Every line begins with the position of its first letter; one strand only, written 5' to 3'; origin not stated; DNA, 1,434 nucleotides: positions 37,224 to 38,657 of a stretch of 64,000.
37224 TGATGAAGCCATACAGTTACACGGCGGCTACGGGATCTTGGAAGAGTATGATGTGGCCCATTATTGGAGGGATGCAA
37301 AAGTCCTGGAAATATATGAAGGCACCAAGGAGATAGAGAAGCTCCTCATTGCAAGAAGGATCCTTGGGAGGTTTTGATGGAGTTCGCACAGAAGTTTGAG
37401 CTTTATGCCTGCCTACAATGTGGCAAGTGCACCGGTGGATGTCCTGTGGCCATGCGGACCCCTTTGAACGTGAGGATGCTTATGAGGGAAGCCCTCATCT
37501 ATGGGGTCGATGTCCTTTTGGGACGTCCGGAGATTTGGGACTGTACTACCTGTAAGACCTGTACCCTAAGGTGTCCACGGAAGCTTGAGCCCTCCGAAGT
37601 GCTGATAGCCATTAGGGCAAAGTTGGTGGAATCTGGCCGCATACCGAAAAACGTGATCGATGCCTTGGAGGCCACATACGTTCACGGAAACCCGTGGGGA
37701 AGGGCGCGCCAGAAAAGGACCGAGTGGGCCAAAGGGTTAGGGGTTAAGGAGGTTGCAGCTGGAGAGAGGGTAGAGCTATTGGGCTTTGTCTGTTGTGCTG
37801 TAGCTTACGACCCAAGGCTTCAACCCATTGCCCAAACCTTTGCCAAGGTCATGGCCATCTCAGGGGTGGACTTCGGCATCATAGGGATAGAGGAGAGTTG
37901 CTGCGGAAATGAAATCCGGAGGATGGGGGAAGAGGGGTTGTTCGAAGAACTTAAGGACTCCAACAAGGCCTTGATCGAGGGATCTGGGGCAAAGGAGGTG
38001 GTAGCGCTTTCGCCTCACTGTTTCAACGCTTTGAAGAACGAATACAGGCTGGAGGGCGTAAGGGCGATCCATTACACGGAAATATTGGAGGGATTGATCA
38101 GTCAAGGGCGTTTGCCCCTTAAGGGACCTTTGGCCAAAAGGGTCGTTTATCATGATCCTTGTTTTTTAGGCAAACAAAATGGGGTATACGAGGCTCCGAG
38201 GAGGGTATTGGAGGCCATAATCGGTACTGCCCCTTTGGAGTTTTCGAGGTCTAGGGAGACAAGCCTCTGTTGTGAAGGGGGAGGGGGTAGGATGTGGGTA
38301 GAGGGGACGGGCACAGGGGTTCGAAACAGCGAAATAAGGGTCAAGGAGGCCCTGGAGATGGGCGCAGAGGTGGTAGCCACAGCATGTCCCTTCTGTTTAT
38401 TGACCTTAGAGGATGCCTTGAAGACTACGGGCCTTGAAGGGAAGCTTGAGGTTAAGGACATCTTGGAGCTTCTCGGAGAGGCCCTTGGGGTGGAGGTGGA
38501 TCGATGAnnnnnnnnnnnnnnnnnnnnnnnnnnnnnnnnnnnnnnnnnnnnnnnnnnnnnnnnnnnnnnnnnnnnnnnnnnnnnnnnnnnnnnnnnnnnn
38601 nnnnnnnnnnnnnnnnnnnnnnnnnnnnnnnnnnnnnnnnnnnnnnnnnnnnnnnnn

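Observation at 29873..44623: TetR-led 12-gene operon joining an acyl-CoA dehydrogenase/EtfAB module to three HdrA-type flavoproteins, HdrBC, MvhD and an FrhB-like protein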

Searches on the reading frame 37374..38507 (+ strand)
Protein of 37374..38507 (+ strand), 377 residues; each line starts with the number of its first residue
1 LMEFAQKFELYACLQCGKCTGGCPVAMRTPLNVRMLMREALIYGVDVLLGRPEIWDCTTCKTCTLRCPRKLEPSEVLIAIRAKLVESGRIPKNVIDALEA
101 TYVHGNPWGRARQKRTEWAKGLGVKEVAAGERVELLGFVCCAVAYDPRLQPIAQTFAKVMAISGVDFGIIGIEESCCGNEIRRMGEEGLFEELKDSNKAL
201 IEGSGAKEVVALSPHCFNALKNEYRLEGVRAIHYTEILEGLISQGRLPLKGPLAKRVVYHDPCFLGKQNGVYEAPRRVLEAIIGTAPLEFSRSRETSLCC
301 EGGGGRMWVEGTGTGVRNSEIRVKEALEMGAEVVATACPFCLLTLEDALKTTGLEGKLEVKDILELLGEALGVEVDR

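Call 4: search_protein_families(library=pfam, proteins=[window:37374-38507:+], max_evalue=0.001)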
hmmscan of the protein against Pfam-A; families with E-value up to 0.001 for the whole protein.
window:37374-38507:+ (377 aa): 5 families
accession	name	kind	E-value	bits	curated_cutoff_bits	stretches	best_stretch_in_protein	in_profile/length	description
PF02754.22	CCG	-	1.3e-24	86.6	20.6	2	257-345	1-84/85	Cysteine-rich domain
PF13183.11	Fer4_8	-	6e-10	39.9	27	1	9-70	1-67/68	4Fe-4S dicluster domain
PF13534.11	Fer4_17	-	7.5e-09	36.5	22.2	1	12-71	1-60/61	4Fe-4S dicluster domain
PF13187.11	Fer4_9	-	2.2e-08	34.4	27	1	12-70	1-50/52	4Fe-4S dicluster domain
PF13237.11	Fer4_10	-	3.5e-05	24.1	25.5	1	11-68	7-53/53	4Fe-4S dicluster domain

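Call 11: find_encoding_contigs(protein=window:37374-38507:+, flank=10000, max_places=6)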
Protein window:37374-38507:+ (377 aa): no gene with exactly this product is on record in the collection.

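Call 12: find_homologous_proteins(query=window:37374-38507:+, max_evalue=1e-10)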
Query window:37374-38507:+ (377 aa): 3452 proteins with E <= 1e-10 among 8000 candidates; the best 120 are listed.
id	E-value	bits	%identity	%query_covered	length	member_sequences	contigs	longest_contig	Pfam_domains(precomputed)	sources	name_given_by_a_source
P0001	5.6e-228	775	89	100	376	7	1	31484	PF13534.12,PF02754.22,PF13237.12,PF13183.12,PF13187.12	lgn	-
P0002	1.4e-220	750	85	100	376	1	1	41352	PF13534.12,PF02754.22,PF13237.12,PF13183.12,PF13187.12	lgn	-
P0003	9.3e-175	599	68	100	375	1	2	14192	PF13534.12,PF02754.22,PF13237.12,PF13183.12,PF13187.12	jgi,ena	-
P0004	1.8e-174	598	68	100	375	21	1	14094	PF13534.12,PF02754.22,PF13237.12,PF13183.12,PF13187.12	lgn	-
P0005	2.0e-173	595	67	99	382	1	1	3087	PF13534.12,PF02754.22,PF13237.12,PF13183.12,PF13187.12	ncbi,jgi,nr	ncbi:MAG: hypothetical protein DRG31_06750 [Deltaproteobacteria bacterium]|nr:MAG: hypothetical prot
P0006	2.5e-170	585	69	99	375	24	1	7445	PF13534.12,PF02754.22,PF13237.12,PF13183.12,PF13187.12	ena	-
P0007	1.0e-162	560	63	99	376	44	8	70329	PF13534.12,PF02754.22,PF13237.12,PF13183.12,PF13187.12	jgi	jgi:Fe-S oxidoreductase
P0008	3.5e-160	551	63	99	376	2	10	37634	PF13534.12,PF02754.22,PF13237.12,PF13183.12,PF13187.12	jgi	jgi:Fe-S oxidoreductase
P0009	5.0e-160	551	63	99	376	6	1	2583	PF13534.12,PF02754.22,PF13237.12,PF13183.12,PF13187.12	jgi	-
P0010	7.5e-160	550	62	99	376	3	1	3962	PF13534.12,PF02754.22,PF13183.12,PF13187.12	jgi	jgi:Fe-S oxidoreductase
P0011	5.5e-158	544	62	98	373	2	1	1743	PF13534.12,PF02754.22,PF13183.12,PF13187.12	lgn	-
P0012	6.1e-158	544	61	99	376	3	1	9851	PF13534.12,PF02754.22,PF13237.12,PF13183.12,PF13187.12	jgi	jgi:Fe-S oxidoreductase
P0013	1.7e-157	543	62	99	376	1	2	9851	PF13534.12,PF02754.22,PF13237.12,PF13183.12,PF13187.12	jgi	jgi:Fe-S oxidoreductase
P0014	2.1e-157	542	60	99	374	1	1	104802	PF13534.12,PF02754.22,PF13183.12,PF13187.12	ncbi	-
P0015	6.6e-157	541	63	98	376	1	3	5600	PF13534.12,PF02754.22,PF13237.12,PF13183.12,PF13187.12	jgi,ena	-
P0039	4.6e-143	495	55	97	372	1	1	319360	PF13534.12,PF02754.22,PF13237.12,PF13183.12,PF13187.12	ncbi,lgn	-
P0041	1.2e-142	494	55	98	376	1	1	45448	PF13534.12,PF02754.22,PF13237.12,PF13183.12,PF13187.12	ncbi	ncbi:(Fe-S)-binding protein [Chloroflexota bacterium]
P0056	1.9e-140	486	55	98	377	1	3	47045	PF13534.12,PF02754.22,PF13183.12,PF13187.12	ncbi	ncbi:MAG: (Fe-S)-binding protein [Candidatus Syntropharchaeia archaeon]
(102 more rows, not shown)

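Call 13: find_encoding_contigs(protein=P0001, flank=10000, max_places=2)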
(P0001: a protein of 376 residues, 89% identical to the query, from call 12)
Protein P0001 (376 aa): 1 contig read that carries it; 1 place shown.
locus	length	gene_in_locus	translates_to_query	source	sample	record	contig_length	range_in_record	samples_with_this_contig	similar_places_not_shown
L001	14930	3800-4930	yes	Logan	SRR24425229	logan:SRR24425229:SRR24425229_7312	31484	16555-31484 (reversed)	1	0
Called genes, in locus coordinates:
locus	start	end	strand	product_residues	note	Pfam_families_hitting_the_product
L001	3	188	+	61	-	?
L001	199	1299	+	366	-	PF04432:FrhB_FdhB_C (faint), PF13183:Fer4_8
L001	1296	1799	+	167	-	PF13183:Fer4_8, PF13187:Fer4_9, PF12838:Fer4_7 (faint), PF13534:Fer4_17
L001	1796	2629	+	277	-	PF02754:CCG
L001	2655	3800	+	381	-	PF02771:Acyl-CoA_dh_N, PF02770:Acyl-CoA_dh_M, PF00441:Acyl-CoA_dh_1, PF08028:Acyl-CoA_dh_2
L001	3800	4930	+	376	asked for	PF13183:Fer4_8, PF13187:Fer4_9, PF13237:Fer4_10 (weak), PF13534:Fer4_17, PF02754:CCG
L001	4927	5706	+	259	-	PF01012:ETF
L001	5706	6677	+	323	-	PF01012:ETF, PF00766:ETF_alpha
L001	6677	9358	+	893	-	PF00890:FAD_binding_2 (weak), PF07992:Pyr_redox_2 (weak), PF12831:FAD_oxidored, PF00037:Fer4 (weak), PF12837:Fer4_6 (weak), PF14691:Fer4_20, PF07992:Pyr_redox_2, PF12831:FAD_oxidored (weak), +11 more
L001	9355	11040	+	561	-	PF13738:Pyr_redox_3 (weak), PF00890:FAD_binding_2 (weak), PF01266:DAO (weak), PF07992:Pyr_redox_2, PF13450:NAD_binding_8 (weak), PF14697:Fer4_21 (weak), PF12838:Fer4_7, PF13187:Fer4_9 (weak), +1 more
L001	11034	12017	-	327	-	PF00753:Lactamase_B, PF19583:ODP (faint), PF21221:B_lactamase-like_C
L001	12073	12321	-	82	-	-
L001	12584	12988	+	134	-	-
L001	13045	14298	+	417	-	PF00465:Fe-ADH, PF13685:Fe-ADH_2 (weak), PF25137:ADH_Fe_C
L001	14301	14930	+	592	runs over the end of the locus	PF02730:AFOR_N, PF01314:AFOR_C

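Call 14: find_encoding_contigs(protein=P0007, flank=10000, max_places=3)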
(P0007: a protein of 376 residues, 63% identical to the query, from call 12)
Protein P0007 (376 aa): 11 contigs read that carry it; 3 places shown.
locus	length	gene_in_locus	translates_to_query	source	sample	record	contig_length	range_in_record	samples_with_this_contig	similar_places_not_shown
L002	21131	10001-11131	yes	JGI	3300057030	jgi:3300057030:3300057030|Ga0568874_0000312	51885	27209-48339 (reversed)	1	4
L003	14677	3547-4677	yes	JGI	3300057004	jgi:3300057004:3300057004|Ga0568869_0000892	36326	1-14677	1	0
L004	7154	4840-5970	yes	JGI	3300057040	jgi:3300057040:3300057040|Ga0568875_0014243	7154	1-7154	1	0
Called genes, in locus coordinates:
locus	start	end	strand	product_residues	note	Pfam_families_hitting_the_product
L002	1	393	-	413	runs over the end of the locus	PF12704:MacB_PCD, PF02687:FtsX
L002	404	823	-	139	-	-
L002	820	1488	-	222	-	PF00005:ABC_tran, PF02463:SMC_N (faint), PF13304:AAA_21 (faint)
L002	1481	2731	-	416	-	PF12704:MacB_PCD, PF02687:FtsX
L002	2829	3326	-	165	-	PF13801:Metal_resist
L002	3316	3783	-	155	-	PF13490:zf-HC2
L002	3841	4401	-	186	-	PF07638:Sigma70_ECF, PF04542:Sigma70_r2, PF08281:Sigma70_r4_2, PF04545:Sigma70_r4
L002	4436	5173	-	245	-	PF01061:ABC2_membrane, PF03379:CcmB (weak), PF12698:ABC2_membrane_3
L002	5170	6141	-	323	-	PF00005:ABC_tran, PF13304:AAA_21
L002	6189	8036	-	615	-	PF02771:Acyl-CoA_dh_N, PF02770:Acyl-CoA_dh_M, PF00441:Acyl-CoA_dh_1, PF08028:Acyl-CoA_dh_2 (weak), PF22924:ACOX_C_alpha1 (weak), PF12806:Acyl-CoA_dh_C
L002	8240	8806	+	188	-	PF00440:TetR_N, PF17932:TetR_C_24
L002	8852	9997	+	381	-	PF02771:Acyl-CoA_dh_N, PF02770:Acyl-CoA_dh_M, PF00441:Acyl-CoA_dh_1, PF08028:Acyl-CoA_dh_2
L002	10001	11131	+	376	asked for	PF13183:Fer4_8, PF13187:Fer4_9, PF13237:Fer4_10 (weak), PF13534:Fer4_17, PF02754:CCG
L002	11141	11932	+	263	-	PF01012:ETF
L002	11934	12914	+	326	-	PF01012:ETF, PF00766:ETF_alpha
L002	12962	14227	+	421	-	PF07992:Pyr_redox_2 (faint)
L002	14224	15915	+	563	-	PF00890:FAD_binding_2 (weak), PF01266:DAO (faint), PF07992:Pyr_redox_2, PF12831:FAD_oxidored (weak), PF13450:NAD_binding_8 (weak), PF00037:Fer4 (faint), PF14697:Fer4_21 (weak), PF12838:Fer4_7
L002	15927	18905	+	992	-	PF00890:FAD_binding_2 (weak), PF12831:FAD_oxidored (weak), PF12838:Fer4_7 (weak), PF13187:Fer4_9, PF14697:Fer4_21 (weak), PF00037:Fer4, PF07992:Pyr_redox_2, PF12838:Fer4_7, +20 more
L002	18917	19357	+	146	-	PF02662:FlpD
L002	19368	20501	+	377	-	PF04432:FrhB_FdhB_C (faint), PF13484:Fer4_16 (faint), PF12838:Fer4_7 (faint), PF00037:Fer4 (faint), PF13183:Fer4_8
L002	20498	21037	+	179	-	PF13183:Fer4_8, PF12838:Fer4_7 (weak), PF13187:Fer4_9, PF13534:Fer4_17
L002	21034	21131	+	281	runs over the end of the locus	PF02754:CCG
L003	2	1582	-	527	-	?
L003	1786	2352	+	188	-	PF00440:TetR_N, PF17932:TetR_C_24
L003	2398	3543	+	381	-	PF02771:Acyl-CoA_dh_N, PF02770:Acyl-CoA_dh_M, PF00441:Acyl-CoA_dh_1, PF08028:Acyl-CoA_dh_2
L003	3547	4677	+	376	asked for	PF13183:Fer4_8, PF13187:Fer4_9, PF13237:Fer4_10 (weak), PF13534:Fer4_17, PF02754:CCG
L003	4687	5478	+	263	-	PF01012:ETF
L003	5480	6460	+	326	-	PF01012:ETF, PF00766:ETF_alpha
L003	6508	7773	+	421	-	PF07992:Pyr_redox_2 (faint)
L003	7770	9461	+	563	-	PF00890:FAD_binding_2 (weak), PF01266:DAO (faint), PF07992:Pyr_redox_2, PF12831:FAD_oxidored (weak), PF13450:NAD_binding_8 (weak), PF00037:Fer4 (faint), PF14697:Fer4_21 (weak), PF12838:Fer4_7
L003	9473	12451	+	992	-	PF00890:FAD_binding_2 (weak), PF12831:FAD_oxidored (weak), PF12838:Fer4_7 (weak), PF13187:Fer4_9, PF14697:Fer4_21 (weak), PF00037:Fer4, PF07992:Pyr_redox_2, PF12838:Fer4_7, +20 more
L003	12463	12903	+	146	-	PF02662:FlpD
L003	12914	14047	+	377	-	PF04432:FrhB_FdhB_C (faint), PF13484:Fer4_16 (faint), PF12838:Fer4_7 (faint), PF00037:Fer4 (faint), PF13183:Fer4_8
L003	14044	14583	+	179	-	PF13183:Fer4_8, PF12838:Fer4_7 (weak), PF13187:Fer4_9, PF13534:Fer4_17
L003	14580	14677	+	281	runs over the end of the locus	PF02754:CCG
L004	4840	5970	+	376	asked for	PF13183:Fer4_8, PF13187:Fer4_9, PF13237:Fer4_10 (weak), PF13534:Fer4_17, PF02754:CCG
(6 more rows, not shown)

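Call 15: find_encoding_contigs(protein=P0014, flank=10000, max_places=2)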
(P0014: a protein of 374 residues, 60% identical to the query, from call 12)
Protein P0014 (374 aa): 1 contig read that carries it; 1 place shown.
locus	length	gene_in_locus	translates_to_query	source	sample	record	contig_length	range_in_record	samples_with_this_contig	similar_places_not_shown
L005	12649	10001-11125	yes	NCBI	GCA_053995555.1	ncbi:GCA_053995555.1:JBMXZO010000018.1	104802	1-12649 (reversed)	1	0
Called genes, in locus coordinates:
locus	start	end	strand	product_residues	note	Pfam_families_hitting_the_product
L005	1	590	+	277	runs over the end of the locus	PF01551:Peptidase_M23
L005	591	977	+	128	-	PF04519:Bactofilin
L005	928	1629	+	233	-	-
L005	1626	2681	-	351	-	PF14522:Cytochrome_C7 (faint), PF22113:Mtrc-MtrF_II-IV_dom (faint), PF09699:Paired_CXXCH_1, PF14537:Cytochrom_c3_2 (weak), PF09699:Paired_CXXCH_1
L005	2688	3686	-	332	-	PF00578:AhpC-TSA, PF08534:Redoxin, PF17874:TPR_MalT, PF25063:ARM_TT21_C (faint), PF14559:TPR_19, PF00515:TPR_1 (weak), PF07719:TPR_2 (weak), PF13181:TPR_8 (weak), +10 more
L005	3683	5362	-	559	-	PF14522:Cytochrome_C7 (faint), PF14537:Cytochrom_c3_2 (faint), PF09699:Paired_CXXCH_1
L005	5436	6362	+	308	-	PF01436:NHL (faint), PF06739:SBBP (faint), PF17170:DUF5128 (faint)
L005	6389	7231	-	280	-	PF02085:Cytochrom_CIII (faint), PF14522:Cytochrome_C7 (faint), PF14537:Cytochrom_c3_2 (faint)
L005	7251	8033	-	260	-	PF02085:Cytochrom_CIII (faint), PF14522:Cytochrome_C7 (faint), PF14537:Cytochrom_c3_2 (faint)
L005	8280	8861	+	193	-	PF00440:TetR_N, PF17932:TetR_C_24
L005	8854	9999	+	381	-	PF02771:Acyl-CoA_dh_N, PF02770:Acyl-CoA_dh_M, PF00441:Acyl-CoA_dh_1, PF08028:Acyl-CoA_dh_2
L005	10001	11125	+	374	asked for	PF13183:Fer4_8, PF13187:Fer4_9, PF13534:Fer4_17 (weak), PF02754:CCG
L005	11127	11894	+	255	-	PF01012:ETF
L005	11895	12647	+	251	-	?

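Call 17: find_encoding_contigs(protein=P0039, flank=10000, max_places=2)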
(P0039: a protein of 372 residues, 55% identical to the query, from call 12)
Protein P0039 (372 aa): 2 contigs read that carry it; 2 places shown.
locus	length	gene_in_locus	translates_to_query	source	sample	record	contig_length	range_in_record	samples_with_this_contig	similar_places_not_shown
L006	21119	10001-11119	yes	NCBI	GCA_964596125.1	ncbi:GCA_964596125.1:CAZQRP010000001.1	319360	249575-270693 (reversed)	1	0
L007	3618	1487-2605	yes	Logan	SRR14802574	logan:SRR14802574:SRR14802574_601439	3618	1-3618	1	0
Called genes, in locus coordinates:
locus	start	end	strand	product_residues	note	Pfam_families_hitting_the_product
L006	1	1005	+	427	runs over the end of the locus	PF00037:Fer4 (faint), PF13237:Fer4_10 (faint), PF12838:Fer4_7 (weak), PF13183:Fer4_8, PF13534:Fer4_17 (weak), PF02754:CCG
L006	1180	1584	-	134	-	PF01894:YjbQ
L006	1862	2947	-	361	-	PF08735:DUF1786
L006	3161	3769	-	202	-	PF03167:UDG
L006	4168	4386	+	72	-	-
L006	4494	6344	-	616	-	PF00009:GTP_EFTU, PF01926:MMR_HSR1 (faint), PF22042:EF-G_D2, PF03144:GTP_EFTU_D2, PF00679:EFG_C, PF21018:BipA_C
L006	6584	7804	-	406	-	PF00270:DEAD, PF04851:ResIII, PF00271:Helicase_C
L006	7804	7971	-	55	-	-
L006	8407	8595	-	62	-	PF13451:zf_Tbcl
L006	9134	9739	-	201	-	PF02525:Flavodoxin_2, PF03358:FMN_red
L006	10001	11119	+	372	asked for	PF13183:Fer4_8, PF13187:Fer4_9, PF13237:Fer4_10, PF13534:Fer4_17, PF02754:CCG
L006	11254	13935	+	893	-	PF00037:Fer4 (weak), PF12797:Fer4_2 (weak), PF12837:Fer4_6 (weak), PF14691:Fer4_20, PF07992:Pyr_redox_2, PF13450:NAD_binding_8 (weak), PF13738:Pyr_redox_3, PF00070:Pyr_redox (weak), +5 more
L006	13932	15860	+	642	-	PF07992:Pyr_redox_2 (faint), PF01266:DAO (weak), PF12831:FAD_oxidored (weak), PF13183:Fer4_8 (faint), PF00037:Fer4 (weak), PF12838:Fer4_7, PF13187:Fer4_9, PF14697:Fer4_21, +4 more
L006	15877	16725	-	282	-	PF02754:CCG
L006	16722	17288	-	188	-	PF13183:Fer4_8, PF13187:Fer4_9, PF13534:Fer4_17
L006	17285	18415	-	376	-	PF04432:FrhB_FdhB_C (faint), PF12797:Fer4_2 (faint), PF13534:Fer4_17 (faint), PF00037:Fer4 (faint), PF13183:Fer4_8 (weak)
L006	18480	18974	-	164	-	PF02662:FlpD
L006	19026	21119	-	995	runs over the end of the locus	PF12831:FAD_oxidored (weak), PF13450:NAD_binding_8 (weak), PF12838:Fer4_7 (weak), PF13187:Fer4_9, PF13237:Fer4_10 (weak), PF07992:Pyr_redox_2, PF13450:NAD_binding_8, PF12838:Fer4_7, +18 more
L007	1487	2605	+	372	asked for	PF13183:Fer4_8, PF13187:Fer4_9, PF13237:Fer4_10, PF13534:Fer4_17, PF02754:CCG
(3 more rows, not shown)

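Call 18: find_encoding_contigs(protein=P0056, flank=10000, max_places=2)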
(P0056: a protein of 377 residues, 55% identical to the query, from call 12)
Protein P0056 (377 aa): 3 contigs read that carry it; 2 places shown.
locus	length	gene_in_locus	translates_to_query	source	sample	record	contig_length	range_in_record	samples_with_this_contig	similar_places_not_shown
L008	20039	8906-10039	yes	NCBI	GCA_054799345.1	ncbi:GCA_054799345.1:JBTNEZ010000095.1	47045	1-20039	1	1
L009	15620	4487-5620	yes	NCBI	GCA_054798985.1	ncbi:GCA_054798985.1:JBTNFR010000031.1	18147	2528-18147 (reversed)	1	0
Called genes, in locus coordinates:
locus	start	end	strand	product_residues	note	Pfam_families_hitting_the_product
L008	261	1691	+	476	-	PF00206:Lyase_1, PF14698:ASL_C2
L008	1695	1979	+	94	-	PF01780:Ribosomal_L37ae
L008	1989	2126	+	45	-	PF03604:Zn_ribbon_RPAB4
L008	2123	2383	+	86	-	PF09341:Pcc1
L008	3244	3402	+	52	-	-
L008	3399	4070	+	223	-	-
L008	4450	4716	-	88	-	PF00736:EF1_GNE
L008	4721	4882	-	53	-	PF07754:Ribosomal_aS21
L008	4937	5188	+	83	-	PF02700:PurS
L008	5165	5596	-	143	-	PF09875:DUF2102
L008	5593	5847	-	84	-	PF01893:UPF0058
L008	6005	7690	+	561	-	PF03485:Arg_tRNA_synt_N, PF00750:tRNA-synt_1d, PF01921:tRNA-synt_1f (faint), PF05746:DALR_1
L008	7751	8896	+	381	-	PF02771:Acyl-CoA_dh_N, PF02770:Acyl-CoA_dh_M, PF00441:Acyl-CoA_dh_1, PF08028:Acyl-CoA_dh_2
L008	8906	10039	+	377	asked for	PF13183:Fer4_8, PF13187:Fer4_9, PF13534:Fer4_17, PF02754:CCG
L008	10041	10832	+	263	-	PF01012:ETF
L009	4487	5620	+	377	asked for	PF13183:Fer4_8, PF13187:Fer4_9, PF13534:Fer4_17, PF02754:CCG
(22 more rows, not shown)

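Call 19: find_encoding_contigs(protein=P0041, flank=10000, max_places=2)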
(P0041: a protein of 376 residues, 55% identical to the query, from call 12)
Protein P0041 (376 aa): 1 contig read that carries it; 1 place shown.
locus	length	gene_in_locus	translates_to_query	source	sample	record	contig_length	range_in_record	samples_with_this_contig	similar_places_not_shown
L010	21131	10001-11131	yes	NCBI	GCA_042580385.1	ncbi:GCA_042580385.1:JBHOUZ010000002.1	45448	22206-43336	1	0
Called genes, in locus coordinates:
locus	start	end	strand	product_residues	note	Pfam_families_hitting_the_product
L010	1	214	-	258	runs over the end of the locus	-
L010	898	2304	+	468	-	PF20695:UbiD_N, PF01977:UbiD, PF20696:UbiD_C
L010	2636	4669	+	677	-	PF05378:Hydant_A_N, PF01968:Hydantoinase_A, PF19278:Hydant_A_C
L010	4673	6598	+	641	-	PF02538:Hydantoinase_B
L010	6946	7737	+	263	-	PF01012:ETF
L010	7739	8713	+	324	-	PF01012:ETF, PF00766:ETF_alpha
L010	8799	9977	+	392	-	PF02771:Acyl-CoA_dh_N, PF02770:Acyl-CoA_dh_M, PF00441:Acyl-CoA_dh_1, PF08028:Acyl-CoA_dh_2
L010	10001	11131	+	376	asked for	PF13237:Fer4_10 (weak), PF13183:Fer4_8, PF13187:Fer4_9, PF13534:Fer4_17, PF02754:CCG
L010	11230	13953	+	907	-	PF00890:FAD_binding_2 (weak), PF01266:DAO (weak), PF12831:FAD_oxidored (weak), PF13450:NAD_binding_8 (weak), PF14691:Fer4_20, PF07992:Pyr_redox_2, PF13450:NAD_binding_8, PF13738:Pyr_redox_3, +8 more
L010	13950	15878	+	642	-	PF07992:Pyr_redox_2 (faint), PF12831:FAD_oxidored (weak), PF00037:Fer4 (weak), PF00037:Fer4 (weak), PF12838:Fer4_7, PF13187:Fer4_9 (weak), PF13237:Fer4_10 (weak), PF14697:Fer4_21, +4 more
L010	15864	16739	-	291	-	PF02754:CCG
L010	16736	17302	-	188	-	PF13237:Fer4_10 (faint), PF13183:Fer4_8, PF13187:Fer4_9, PF13534:Fer4_17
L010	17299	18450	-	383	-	PF04432:FrhB_FdhB_C (weak), PF13534:Fer4_17 (faint), PF13183:Fer4_8 (weak)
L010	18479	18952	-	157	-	PF02662:FlpD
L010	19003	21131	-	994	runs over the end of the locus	PF12831:FAD_oxidored (weak), PF00037:Fer4 (weak), PF13187:Fer4_9 (weak), PF07992:Pyr_redox_2, PF13450:NAD_binding_8, PF00037:Fer4 (weak), PF12838:Fer4_7, PF13187:Fer4_9 (weak), +19 more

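Call 38: search_solved_structures(query=window:37374-38507:+, max_evalue=0.01)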
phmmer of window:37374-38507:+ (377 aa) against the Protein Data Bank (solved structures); distinct sequences matched with E-value up to 0.01: 10.
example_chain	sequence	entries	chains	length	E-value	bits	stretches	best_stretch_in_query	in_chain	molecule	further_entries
9ojn_A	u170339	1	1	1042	3e-53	184.5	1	53-368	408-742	Iron-sulfur-binding reductase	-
7bkb_C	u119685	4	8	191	3.2e-20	75.8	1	12-106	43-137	CoB--CoM heterodisulfide reductase subunit C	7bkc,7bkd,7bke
5odc_C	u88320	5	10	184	1.3e-19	73.9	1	10-128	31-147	Heterodisulfide reductase, subunit C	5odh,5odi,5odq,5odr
9sfi_E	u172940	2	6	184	6.5e-19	71.5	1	9-93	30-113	H(2)/formate:CoB-CoM heterodisulfide,ferredoxin reductase subunit C2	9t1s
8rvv_C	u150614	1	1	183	8.6e-18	67.9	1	10-113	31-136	H(2):CoB-CoM heterodisulfide,ferredoxin reductase subunit C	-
8rvu_c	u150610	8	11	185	8.8e-18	67.8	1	10-113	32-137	H(2):CoB-CoM heterodisulfide,ferredoxin reductase subunit C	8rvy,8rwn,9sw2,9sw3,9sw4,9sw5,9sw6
9sfi_C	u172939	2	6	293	4.1e-05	26.1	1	207-374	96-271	H(2)/formate:CoB-CoM heterodisulfide,ferredoxin reductase subunit B2 | Heterodisulfide reductase subunit B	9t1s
8rvv_B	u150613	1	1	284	7.6e-05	25.2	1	215-373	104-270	H(2):CoB-CoM heterodisulfide,ferredoxin reductase subunit B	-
8rvu_b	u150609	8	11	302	9.6e-05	24.9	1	216-373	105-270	H(2):CoB-CoM heterodisulfide,ferredoxin reductase subunit B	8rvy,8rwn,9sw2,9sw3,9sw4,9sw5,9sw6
5odc_B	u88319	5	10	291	0.0013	21.1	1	222-374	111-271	Heterodisulfide reductase, subunit B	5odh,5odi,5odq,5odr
